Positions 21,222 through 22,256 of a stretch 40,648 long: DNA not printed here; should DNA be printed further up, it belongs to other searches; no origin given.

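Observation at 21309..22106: Regulator combining an FNR-type Fe-S cysteine set with a CRP-type DNA-recognition helix, placed directly upstream of the decahaem operon and its TGTGT-N6-TCACA box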

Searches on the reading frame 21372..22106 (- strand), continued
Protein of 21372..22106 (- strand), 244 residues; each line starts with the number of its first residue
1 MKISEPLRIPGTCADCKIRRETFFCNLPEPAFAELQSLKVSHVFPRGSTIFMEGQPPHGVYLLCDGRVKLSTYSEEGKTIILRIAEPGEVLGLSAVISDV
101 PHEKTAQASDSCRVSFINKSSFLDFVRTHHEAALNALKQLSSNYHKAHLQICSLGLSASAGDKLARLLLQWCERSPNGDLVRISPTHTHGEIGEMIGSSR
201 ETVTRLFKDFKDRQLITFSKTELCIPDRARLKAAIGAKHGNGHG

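Call 7: find_homologous_proteins(query=window:21372-22106:-, max_evalue=1e-10)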
Query window:21372-22106:- (244 aa): 7247 proteins with E <= 1e-10 among 8000 candidates; the best 120 are listed.
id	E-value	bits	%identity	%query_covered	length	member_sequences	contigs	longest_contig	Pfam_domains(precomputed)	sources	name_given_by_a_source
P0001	4.3e-161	552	100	100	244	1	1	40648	PF13545.13,PF00027.36,PF00325.27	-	-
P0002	6.7e-142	489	90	100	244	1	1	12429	PF13545.13,PF00027.36,PF00325.27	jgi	jgi:CRP/FNR family cyclic AMP-dependent transcriptional regulator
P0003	1.0e-139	482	89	98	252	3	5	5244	PF13545.13,PF00027.36,PF00325.27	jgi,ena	-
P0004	5.8e-131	453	87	96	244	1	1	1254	PF13545.13,PF00027.36,PF00325.27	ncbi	-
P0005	1.1e-107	377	70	100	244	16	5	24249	PF13545.13,PF00027.36,PF00325.27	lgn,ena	-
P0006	7.4e-106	371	69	100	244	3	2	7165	PF13545.13,PF00027.36,PF00325.27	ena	-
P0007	1.1e-105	370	69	100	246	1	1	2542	PF13545.13,PF00027.36,PF00325.27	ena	-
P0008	2.1e-105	369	70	100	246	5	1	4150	PF13545.13,PF00027.36,PF00325.27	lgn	-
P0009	1.3e-104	367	70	100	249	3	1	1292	PF13545.13,PF00027.36,PF00325.27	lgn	-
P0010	3.0e-104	366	69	100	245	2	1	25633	PF13545.13,PF00027.36,PF00325.27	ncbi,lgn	ncbi:MAG: Crp/Fnr family transcriptional regulator [Acidobacteriota bacterium]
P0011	1.1e-103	364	69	100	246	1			PF13545.13,PF00027.36,PF00325.27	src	-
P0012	1.7e-103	363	69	100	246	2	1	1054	PF13545.13,PF00027.36,PF00325.27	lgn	-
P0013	1.8e-103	363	72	97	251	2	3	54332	PF13545.13,PF00027.36,PF25213.2,PF00325.27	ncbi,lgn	ncbi:MAG TPA: Crp/Fnr family transcriptional regulator [Pyrinomonadaceae bacterium]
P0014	8.0e-103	361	70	95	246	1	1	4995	PF13545.13,PF00027.36,PF00325.27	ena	-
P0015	1.1e-102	361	69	100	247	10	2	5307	PF13545.13,PF00027.36,PF00325.27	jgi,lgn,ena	-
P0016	1.9e-102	360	70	94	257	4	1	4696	PF13545.13,PF00027.36,PF00325.27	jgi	jgi:CRP/FNR family transcriptional regulator, cyclic AMP receptor protein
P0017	2.2e-102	360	67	100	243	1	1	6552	PF13545.13,PF00027.36,PF00325.27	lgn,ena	-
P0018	3.4e-102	359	68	100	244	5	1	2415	PF13545.13,PF00027.36,PF00325.27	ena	-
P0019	4.3e-102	359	70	99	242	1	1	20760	PF13545.13,PF00027.36,PF00325.27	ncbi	-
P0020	8.1e-102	358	68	97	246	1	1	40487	PF13545.13,PF00027.36,PF00325.27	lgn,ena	-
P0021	1.3e-101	357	69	100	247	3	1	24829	PF13545.13,PF00027.36,PF00325.27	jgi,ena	jgi:CRP/FNR family transcriptional regulator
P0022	2.2e-101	356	69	100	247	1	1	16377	PF13545.13,PF00027.36,PF00325.27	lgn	-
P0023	3.0e-101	356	68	97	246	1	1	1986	PF13545.13,PF00027.36,PF00325.27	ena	-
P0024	8.4e-101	354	69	100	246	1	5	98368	PF13545.13,PF00027.36,PF00325.27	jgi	jgi:CRP/FNR family transcriptional regulator, cyclic AMP receptor protein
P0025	1.7e-100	353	68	97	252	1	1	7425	PF13545.13,PF00027.36,PF00325.27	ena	-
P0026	3.5e-100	352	66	100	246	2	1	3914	PF13545.13,PF00027.36,PF00325.27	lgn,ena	-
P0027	1.2e-99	351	66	100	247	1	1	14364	PF13545.13,PF00027.36,PF25213.2,PF00325.27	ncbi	-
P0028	1.4e-99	350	64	100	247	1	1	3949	PF13545.13,PF00027.36,PF25213.2,PF00325.27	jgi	jgi:CRP/FNR family transcriptional regulator, cyclic AMP receptor protein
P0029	1.4e-99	350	66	96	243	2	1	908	PF13545.13,PF00027.36,PF00325.27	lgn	-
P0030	4.5e-99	349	66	100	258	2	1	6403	PF13545.13,PF00027.36,PF00325.27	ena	-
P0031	4.8e-99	349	68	100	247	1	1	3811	PF13545.13,PF00027.36,PF00325.27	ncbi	ncbi:MAG: Crp/Fnr family transcriptional regulator [Acidobacteriota bacterium]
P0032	1.3e-98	347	68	93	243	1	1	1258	PF13545.13,PF00027.36,PF00325.27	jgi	jgi:CRP/FNR family transcriptional regulator, cyclic AMP receptor protein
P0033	1.9e-98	347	67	100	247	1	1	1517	PF13545.13,PF00027.36,PF00325.27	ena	-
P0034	3.2e-98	346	68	92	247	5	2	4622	PF13545.13,PF00027.36,PF00325.27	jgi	jgi:CRP/FNR family transcriptional regulator, cyclic AMP receptor protein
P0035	3.7e-98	346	69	93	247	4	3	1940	PF13545.13,PF00027.36,PF00325.27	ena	-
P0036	6.3e-98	345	66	95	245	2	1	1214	PF13545.13,PF00027.36,PF00325.27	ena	-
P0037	9.4e-98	344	67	100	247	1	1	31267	PF13545.13,PF00027.36,PF25213.2,PF00325.27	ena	-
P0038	1.0e-97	344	68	93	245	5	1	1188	PF13545.13,PF00027.36,PF00325.27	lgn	-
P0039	1.3e-97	344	65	98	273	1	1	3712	PF13545.13,PF00027.36,PF00325.27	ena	-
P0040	1.8e-97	343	67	93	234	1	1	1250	PF13545.13,PF00027.36,PF00325.27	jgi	jgi:CRP/FNR family transcriptional regulator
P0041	2.3e-97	343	67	93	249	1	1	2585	PF13545.13,PF00027.36,PF00325.27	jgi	jgi:CRP/FNR family cyclic AMP-dependent transcriptional regulator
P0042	3.0e-97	343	67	93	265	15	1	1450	PF13545.13,PF00027.36,PF00325.27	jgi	-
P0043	4.5e-97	342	63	100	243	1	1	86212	PF13545.13,PF00027.36,PF00325.27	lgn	-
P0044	2.0e-96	340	63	98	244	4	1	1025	PF13545.13,PF00027.36,PF00325.27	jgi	jgi:CRP/FNR family transcriptional regulator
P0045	1.4e-95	337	65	97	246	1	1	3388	PF13545.13,PF00027.36,PF00325.27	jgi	jgi:CRP/FNR family transcriptional regulator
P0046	3.7e-95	336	69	92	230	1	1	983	PF13545.13,PF00027.36,PF25213.2,PF00325.27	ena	-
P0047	4.8e-95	336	65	93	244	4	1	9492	PF13545.13,PF00027.36,PF00325.27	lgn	-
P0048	1.0e-94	334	66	93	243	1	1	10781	PF13545.13,PF00027.36,PF00325.27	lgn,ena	-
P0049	1.1e-94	334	62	100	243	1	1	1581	PF13545.13,PF00027.36,PF00325.27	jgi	-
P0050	1.4e-94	334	64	98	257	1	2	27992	PF13545.13,PF00027.36,PF00325.27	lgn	-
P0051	1.4e-94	334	62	100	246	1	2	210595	PF13545.13,PF00027.36,PF00325.27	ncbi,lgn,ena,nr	ncbi:MAG: Crp/Fnr family transcriptional regulator [Acidobacteria bacterium]|nr:MAG: Crp/Fnr family 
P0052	1.5e-94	334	63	100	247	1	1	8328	PF13545.13,PF00027.36,PF00325.27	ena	-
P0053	1.7e-94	334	63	100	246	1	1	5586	PF13545.13,PF00027.36,PF25213.2,PF00325.27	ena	-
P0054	1.8e-94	334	66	95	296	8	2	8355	PF13545.13,PF00027.36,PF25213.2,PF00325.27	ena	-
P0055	2.4e-94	333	61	100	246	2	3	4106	PF13545.13,PF00027.36,PF00325.27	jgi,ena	-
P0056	2.6e-94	333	62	100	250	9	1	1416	PF13545.13,PF00027.36,PF00325.27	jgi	-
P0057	4.1e-94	333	63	100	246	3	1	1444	PF13545.13,PF00027.36,PF25213.2,PF00325.27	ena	-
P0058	4.7e-94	332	65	96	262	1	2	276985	PF13545.13,PF00027.36,PF25213.2,PF00325.27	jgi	jgi:CRP/FNR family cyclic AMP-dependent transcriptional regulator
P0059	5.1e-94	332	67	95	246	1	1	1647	PF13545.13,PF00027.36,PF25213.2,PF00325.27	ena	-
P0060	7.5e-94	332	73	88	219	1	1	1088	PF13545.13,PF00027.36,PF00325.27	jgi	-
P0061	1.3e-93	331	61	100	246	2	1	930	PF13545.13,PF00027.36,PF25213.2,PF00325.27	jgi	jgi:CRP/FNR family transcriptional regulator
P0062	2.1e-93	330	63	100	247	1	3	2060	PF13545.13,PF00027.36,PF00325.27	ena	-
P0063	3.0e-93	330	66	97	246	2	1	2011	PF13545.13,PF00027.36,PF25213.2,PF00325.27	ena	-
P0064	7.0e-93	328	64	100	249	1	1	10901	PF13545.13,PF00027.36,PF00325.27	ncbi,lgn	-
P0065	1.4e-92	327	70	89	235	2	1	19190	PF13545.13,PF00027.36,PF00325.27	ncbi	-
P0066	1.7e-92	327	61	100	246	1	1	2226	PF13545.13,PF00027.36,PF25213.2,PF00325.27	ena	-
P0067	2.4e-92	327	61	100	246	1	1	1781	PF13545.13,PF00027.36,PF25213.2,PF00325.27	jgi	jgi:CRP/FNR family cyclic AMP-dependent transcriptional regulator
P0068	3.4e-92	326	61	98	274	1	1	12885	PF13545.13,PF00027.36,PF00325.27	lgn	-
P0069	7.6e-92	325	60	100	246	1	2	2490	PF13545.13,PF00027.36,PF25213.2,PF00325.27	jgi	jgi:CRP/FNR family transcriptional regulator, cyclic AMP receptor protein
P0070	9.5e-92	325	61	100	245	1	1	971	PF13545.13,PF00027.36,PF00325.27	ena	-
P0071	1.4e-91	324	62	97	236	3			PF13545.13,PF00027.36,PF25213.2,PF00325.27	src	-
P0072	1.9e-91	324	63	100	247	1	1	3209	PF13545.13,PF00027.36,PF00325.27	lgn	-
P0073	2.2e-91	324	61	100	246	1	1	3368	PF13545.13,PF00027.36,PF00325.27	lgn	-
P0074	3.3e-91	323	60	98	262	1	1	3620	PF13545.13,PF00027.36,PF25213.2,PF00325.27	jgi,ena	-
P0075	5.4e-91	322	61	98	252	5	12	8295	PF13545.13,PF00027.36,PF25213.2,PF00325.27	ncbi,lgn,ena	-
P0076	6.0e-91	322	65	98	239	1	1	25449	PF13545.13,PF00027.36,PF00325.27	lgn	-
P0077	7.1e-91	322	64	100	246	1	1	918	PF13545.13,PF00027.36,PF25213.2,PF00325.27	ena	-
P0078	8.8e-91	322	59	97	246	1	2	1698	PF13545.13,PF00027.36,PF00325.27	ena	-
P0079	2.0e-90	320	60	98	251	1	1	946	PF13545.13,PF00027.36,PF00325.27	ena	-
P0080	2.3e-90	320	60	98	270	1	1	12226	PF13545.13,PF00027.36,PF25213.2,PF00325.27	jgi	jgi:CRP/FNR family transcriptional regulator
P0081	3.9e-90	319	61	99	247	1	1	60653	PF13545.13,PF00027.36,PF00325.27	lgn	-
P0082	1.2e-89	318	66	92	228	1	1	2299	PF13545.13,PF00027.36,PF25213.2,PF00325.27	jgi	jgi:CRP/FNR family transcriptional regulator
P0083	5.0e-89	316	61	100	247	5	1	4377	PF13545.13,PF00027.36,PF00325.27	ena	-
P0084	5.2e-89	316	59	100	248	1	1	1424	PF13545.13,PF00027.36,PF00325.27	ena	-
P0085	1.1e-88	315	62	97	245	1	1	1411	PF13545.13,PF00027.36,PF25213.2,PF00325.27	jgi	jgi:CRP/FNR family transcriptional regulator, cyclic AMP receptor protein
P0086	4.7e-88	313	61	100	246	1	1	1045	PF13551.13,PF13545.13,PF00027.36,PF25213.2,PF00325.27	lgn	-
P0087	1.2e-86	308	59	97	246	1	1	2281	PF13545.13,PF00027.36,PF00325.27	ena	-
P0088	2.5e-86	307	59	100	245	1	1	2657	PF13545.13,PF00027.36,PF25213.2,PF00325.27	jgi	jgi:CRP/FNR family transcriptional regulator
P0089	3.0e-85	304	59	99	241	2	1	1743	PF13545.13,PF00027.36,PF00325.27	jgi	jgi:CRP/FNR family transcriptional regulator, cyclic AMP receptor protein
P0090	1.4e-84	301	83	66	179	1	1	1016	PF13545.13,PF00325.27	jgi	jgi:CRP-like cAMP-binding protein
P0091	1.7e-84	301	57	98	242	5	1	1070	PF13545.13,PF00027.36,PF00325.27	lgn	-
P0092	1.9e-84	301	62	90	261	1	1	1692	PF13545.13,PF00027.36,PF00325.27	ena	-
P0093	4.0e-84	300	66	85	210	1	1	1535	PF13545.13,PF00027.36,PF25213.2,PF00325.27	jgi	-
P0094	1.1e-82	295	55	99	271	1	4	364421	PF13545.13,PF00027.36,PF00325.27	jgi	jgi:CRP/FNR family cyclic AMP-dependent transcriptional regulator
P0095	1.1e-82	295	60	98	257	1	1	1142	PF13545.13,PF00027.36,PF25213.2,PF00325.27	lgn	-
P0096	2.2e-82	294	55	99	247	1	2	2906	PF13545.13,PF00027.36,PF00325.27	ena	-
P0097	6.4e-82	293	65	87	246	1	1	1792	PF13545.13,PF00027.36,PF00325.27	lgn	-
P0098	3.6e-81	290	60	93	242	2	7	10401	PF13545.13,PF00027.36,PF00325.27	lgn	-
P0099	5.3e-81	290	66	82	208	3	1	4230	PF13545.13,PF00027.36,PF25213.2,PF00325.27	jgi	-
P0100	5.8e-81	289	54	100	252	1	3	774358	PF13545.13,PF00027.36,PF00325.27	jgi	jgi:CRP/FNR family transcriptional regulator, cyclic AMP receptor protein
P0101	5.9e-80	286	58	98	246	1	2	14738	PF13545.13,PF00027.36,PF00325.27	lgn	-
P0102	1.3e-79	285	53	98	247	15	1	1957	PF13545.13,PF00027.36,PF00325.27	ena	-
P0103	1.8e-79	285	54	97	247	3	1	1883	PF13545.13,PF00027.36,PF00325.27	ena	-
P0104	3.7e-79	284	68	79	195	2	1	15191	PF13545.13,PF00027.36,PF00325.27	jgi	jgi:CRP/FNR family transcriptional regulator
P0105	4.5e-79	283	55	95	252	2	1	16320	PF13545.13,PF00027.36,PF00325.27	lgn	-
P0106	6.6e-79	283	52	98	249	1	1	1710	PF13545.13,PF00027.36,PF25213.2,PF00325.27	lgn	-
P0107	7.8e-79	282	53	98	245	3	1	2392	PF13545.13,PF00027.36,PF00325.27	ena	-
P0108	9.4e-79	282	68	77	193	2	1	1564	PF13545.13,PF00027.36,PF00325.27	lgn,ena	-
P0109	1.2e-78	282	70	77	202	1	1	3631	PF13545.13,PF00027.36,PF00325.27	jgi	jgi:CRP/FNR family transcriptional regulator, cyclic AMP receptor protein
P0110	2.1e-78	281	52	98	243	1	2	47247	PF13545.13,PF00027.36,PF00325.27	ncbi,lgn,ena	-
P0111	2.1e-78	281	68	77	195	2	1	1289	PF13545.13,PF00027.36,PF00325.27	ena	-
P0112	5.6e-78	280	56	94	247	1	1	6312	PF13545.13,PF00027.36,PF00325.27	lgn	-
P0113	8.3e-78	279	52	95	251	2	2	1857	PF13412.13,PF13545.13,PF00027.36,PF25213.2,PF00325.27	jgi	-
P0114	9.7e-78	279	54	97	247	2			PF13545.13,PF00027.36,PF00325.27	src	-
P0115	9.9e-78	279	54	97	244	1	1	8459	PF13545.13,PF00027.36,PF00325.27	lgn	-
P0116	1.0e-77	279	51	99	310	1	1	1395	PF13545.13,PF00027.36,PF25213.2,PF00325.27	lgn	-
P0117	1.3e-77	279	72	75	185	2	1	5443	PF13545.13,PF00027.36,PF25213.2,PF00325.27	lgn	-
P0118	2.8e-77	277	52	98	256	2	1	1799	PF13545.13,PF00027.36,PF00325.27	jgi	jgi:CRP/FNR family transcriptional regulator, cyclic AMP receptor protein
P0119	3.0e-77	277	54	99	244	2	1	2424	PF13545.13,PF00027.36,PF00325.27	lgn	-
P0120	3.3e-77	277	51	98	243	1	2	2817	PF13545.13,PF00027.36,PF00325.27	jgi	jgi:CRP/FNR family cyclic AMP-dependent transcriptional regulator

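Call 18: find_related_loci(query=A1, collection=genome_contigs, flank=10000)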
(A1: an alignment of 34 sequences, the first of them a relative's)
Query A1 (244 aa) in genome_contigs; peptide patterns used: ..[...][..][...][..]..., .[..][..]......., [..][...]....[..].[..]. (x = any residue, [..] = any of these).
600 stretches matched a pattern (row limit reached: there are more); 542 encode a relative of the query (tblastn E <= 1e-3); the best 80 are kept; 80 distinct loci.
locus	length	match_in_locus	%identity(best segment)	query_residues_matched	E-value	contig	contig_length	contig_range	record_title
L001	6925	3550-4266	54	1-238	6e-84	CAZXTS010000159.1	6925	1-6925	MAG TPA_asm: uncultured Chloracidobacterium sp. isolate SRP072547_co1_246 genome assembly, contig: NODE_23623_length_692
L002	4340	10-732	51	1-239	6e-83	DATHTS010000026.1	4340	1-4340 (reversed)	MAG TPA_asm: Pyrinomonadaceae bacterium isolate SMAG_U16086 k141_885196, whole genome shotgun sequence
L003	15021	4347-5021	52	13-236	3e-80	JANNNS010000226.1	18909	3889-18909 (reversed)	MAG: Acidobacteriota bacterium isolate SOY_34_metabat_77_sub SOY_34_k141_5530608, whole genome shotgun sequence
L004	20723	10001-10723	53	1-236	8e-80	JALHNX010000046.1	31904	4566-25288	MAG: Pyrinomonadaceae bacterium isolate Bin_76_1 c_000000006280, whole genome shotgun sequence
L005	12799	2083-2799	52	1-238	8e-80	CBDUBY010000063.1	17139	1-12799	MAG TPA_asm: uncultured Pyrinomonadaceae bacterium isolate ERR2431955_maxbin2_3 genome assembly, contig: ERZ23878311.181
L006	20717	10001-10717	51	1-238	4e-79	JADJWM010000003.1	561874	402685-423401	MAG: Chloracidobacterium sp. isolate Kalu_18-Q3-R12-55_BAT3C.268 tig00002250-10-5604090, whole genome shotgun sequence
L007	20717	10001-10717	52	1-238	2e-78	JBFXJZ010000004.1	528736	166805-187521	MAG: Pyrinomonadaceae bacterium isolate CA_2019_TPIn_63 NODE_28_length_528736_cov_10.923626_TPIn, whole genome shotgun s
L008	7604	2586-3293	52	1-235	7e-78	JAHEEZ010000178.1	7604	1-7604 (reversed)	MAG: Acidobacteria bacterium isolate Ww303 NODE_27756_length_7604_cov_3.925431, whole genome shotgun sequence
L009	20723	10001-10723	51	1-240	1e-77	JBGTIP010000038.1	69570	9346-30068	MAG: Pyrinomonadaceae bacterium isolate JTS-RE267 k141_11608296, whole genome shotgun sequence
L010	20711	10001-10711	53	1-236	1e-77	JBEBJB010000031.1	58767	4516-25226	MAG: Pyrinomonadaceae bacterium isolate SF1_8 NODE_220_length_58767_cov_7.634707, whole genome shotgun sequence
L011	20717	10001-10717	49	1-238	2e-77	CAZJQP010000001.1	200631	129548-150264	MAG TPA_asm: uncultured Blastocatellaceae bacterium isolate SRP189682_co1_493 genome assembly, contig: NODE_33_length_20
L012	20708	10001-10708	49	1-235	2e-77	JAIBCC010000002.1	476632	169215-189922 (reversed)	MAG: Pyrinomonadaceae bacterium isolate SSF56 NODE_76_length_476632_cov_28.883993, whole genome shotgun sequence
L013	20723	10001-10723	52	1-240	2e-76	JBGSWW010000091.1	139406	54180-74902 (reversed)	MAG: Pyrinomonadaceae bacterium isolate JTS-RE5 k141_11131415, whole genome shotgun sequence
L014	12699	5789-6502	48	1-237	6e-76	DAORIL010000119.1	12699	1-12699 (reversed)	MAG TPA_asm: Pyrinomonadaceae bacterium isolate AMR_MDS_5578 NODE_514_length_12699_cov_5.691632, whole genome shotgun se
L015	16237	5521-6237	49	1-238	6e-76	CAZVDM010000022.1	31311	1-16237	MAG TPA_asm: uncultured Chloracidobacterium sp. isolate SRP173033_co1_97 genome assembly, contig: NODE_2125_length_31311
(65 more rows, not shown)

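Call 33: predict_structure(alignment_id=A1)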
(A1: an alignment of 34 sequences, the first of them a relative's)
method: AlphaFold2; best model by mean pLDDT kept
length: 244 residues; sequences in the alignment: 34
mean_pLDDT: 82.5   pTM: 0.74
mean pLDDT of the five models: 82.5, 81.2, 80.8, 74.1, 71.9
residues with pLDDT >= 90: 100; 70-90: 98; 50-70: 32; < 50: 14
segments of 3 or more residues with pLDDT < 50: 1-11, 242-244
pLDDT, mean of each block of 10 residues (from residue 1): 42 56 79 91 93 96 91 84 88 95 94 94 96 91 84 73 87 60 71 86 92 87 85 80 42
secondary structure, 60 per line:
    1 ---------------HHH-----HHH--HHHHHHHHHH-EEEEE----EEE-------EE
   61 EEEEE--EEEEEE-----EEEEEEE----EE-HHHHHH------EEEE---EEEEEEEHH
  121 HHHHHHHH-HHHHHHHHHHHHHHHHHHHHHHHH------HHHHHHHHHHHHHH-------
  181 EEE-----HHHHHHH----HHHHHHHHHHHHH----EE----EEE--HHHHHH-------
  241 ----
elements in order: H29-38 E40-44 E49-51 E59-65 E68-73 E79-85 H93-98 E105-108 E112-118 H119-128 H130-153 H160-173 E181-183 H189-195 H200-212 E223-225 H228-233

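Call 40: fold_search(model_id=the predicted structure, library=pdb)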
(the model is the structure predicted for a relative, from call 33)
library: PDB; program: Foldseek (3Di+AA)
matches with E <= 10: 1550; with E <= 0.001: 632
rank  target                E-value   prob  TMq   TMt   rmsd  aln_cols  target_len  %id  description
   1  3i54_D                5.4e-18  1.00  0.68  0.72   5.0       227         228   25  Crystal structure of MtbCRP in complex with cAMP (released 2009-09-08)
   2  4a2u_F                3.9e-17  1.00  0.70  0.75   4.3       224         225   24  CRP(CAP) from Myco. Tuberculosis, with cAMP (released 2012-10-10)
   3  4byy_A                3.9e-17  1.00  0.63  0.67   4.9       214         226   25  Apo GlxR (released 2014-07-30)
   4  3d0s_A                7.4e-17  1.00  0.67  0.72   4.3       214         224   25  cAMP receptor protein from m.tuberculosis, cAMP-free form (released 2009-02-03)
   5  4cyd_A                7.8e-17  1.00  0.69  0.75   4.4       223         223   24  GlxR bound to cAMP (released 2014-12-17)
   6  3i54_C                9.8e-17  1.00  0.63  0.73   4.3       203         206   26  Crystal structure of MtbCRP in complex with cAMP (released 2009-09-08)
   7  7pza_A                1.3e-16  1.00  0.73  0.79   3.1       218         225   21  Structure of the Clr-cAMP-DNA complex (released 2022-11-02)
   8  3mzh_A                1.3e-16  1.00  0.68  0.73   4.5       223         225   24  Crystal structure of cAMP receptor protein from mycobacterium tuberculosis in complex with cAMP and its DNA binding el (released 2011-06-08)
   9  4a2u_H                1.9e-16  1.00  0.65  0.69   4.3       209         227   25  CRP(CAP) from Myco. Tuberculosis, with cAMP (released 2012-10-10)
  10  2xkp_C                2.4e-16  1.00  0.66  0.80   3.2       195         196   29  NtcA from Synechococcus elongatus: active and inactive (released 2010-08-18)
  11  3i54_A                2.6e-16  1.00  0.66  0.71   4.4       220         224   24  Crystal structure of MtbCRP in complex with cAMP (released 2009-09-08)
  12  3h3u_A                2.6e-16  1.00  0.59  0.66   5.3       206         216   25  Crystal structure of CRP (cAMP receptor Protein) from Mycobacterium tuberculosis (released 2010-02-02)
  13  7pza_B                4.1e-16  1.00  0.73  0.79   3.1       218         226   21  Structure of the Clr-cAMP-DNA complex (released 2022-11-02)
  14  3r6s_C                4.6e-16  1.00  0.68  0.73   4.8       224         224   24  Crystal structure of GlxR transcription factor from Corynebacterium glutamicum with cAMP (released 2012-03-28)
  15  2xgx_A                5.8e-16  1.00  0.60  0.68   4.8       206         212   28  Crystal structure of transcription factor NtcA from Synechococcus elongatus (mercury derivative) (released 2010-08-18)
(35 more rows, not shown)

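Call 46: find_encoding_contigs(protein=P0002, flank=10000, max_places=3)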
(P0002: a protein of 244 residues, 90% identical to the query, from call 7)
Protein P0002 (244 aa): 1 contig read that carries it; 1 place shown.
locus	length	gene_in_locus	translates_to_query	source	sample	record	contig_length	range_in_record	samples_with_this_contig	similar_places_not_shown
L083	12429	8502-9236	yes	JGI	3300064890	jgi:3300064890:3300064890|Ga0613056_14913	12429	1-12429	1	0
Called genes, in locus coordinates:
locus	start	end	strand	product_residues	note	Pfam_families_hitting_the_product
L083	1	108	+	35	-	?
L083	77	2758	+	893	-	PF01839:FG-GAP (faint), PF13517:FG-GAP_3 (weak)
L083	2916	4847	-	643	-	PF00989:PAS, PF08448:PAS_4, PF13426:PAS_9, PF08447:PAS_3, PF00989:PAS, PF08448:PAS_4, PF13188:PAS_8, PF13426:PAS_9, +4 more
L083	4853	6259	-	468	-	PF00072:Response_reg, PF00158:Sigma54_activat, PF14532:Sigma54_activ_2, PF00004:AAA (weak), PF07728:AAA_5, PF25601:AAA_lid_14, PF02954:HTH_8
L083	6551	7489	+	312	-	PF00582:Usp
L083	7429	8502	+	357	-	PF00582:Usp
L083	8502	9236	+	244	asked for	PF00027:cNMP_binding, PF13545:HTH_Crp_2, PF00325:Crp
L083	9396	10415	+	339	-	PF22113:Mtrc-MtrF_II-IV_dom (faint), PF22678:Cytochrom_c_NrfB-like (faint), PF14537:Cytochrom_c3_2 (faint), PF02085:Cytochrom_CIII (faint), PF03264:Cytochrom_NNT (faint), PF14522:Cytochrome_C7 (faint), PF13435:Cytochrome_C554 (faint), PF09699:Paired_CXXCH_1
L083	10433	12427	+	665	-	?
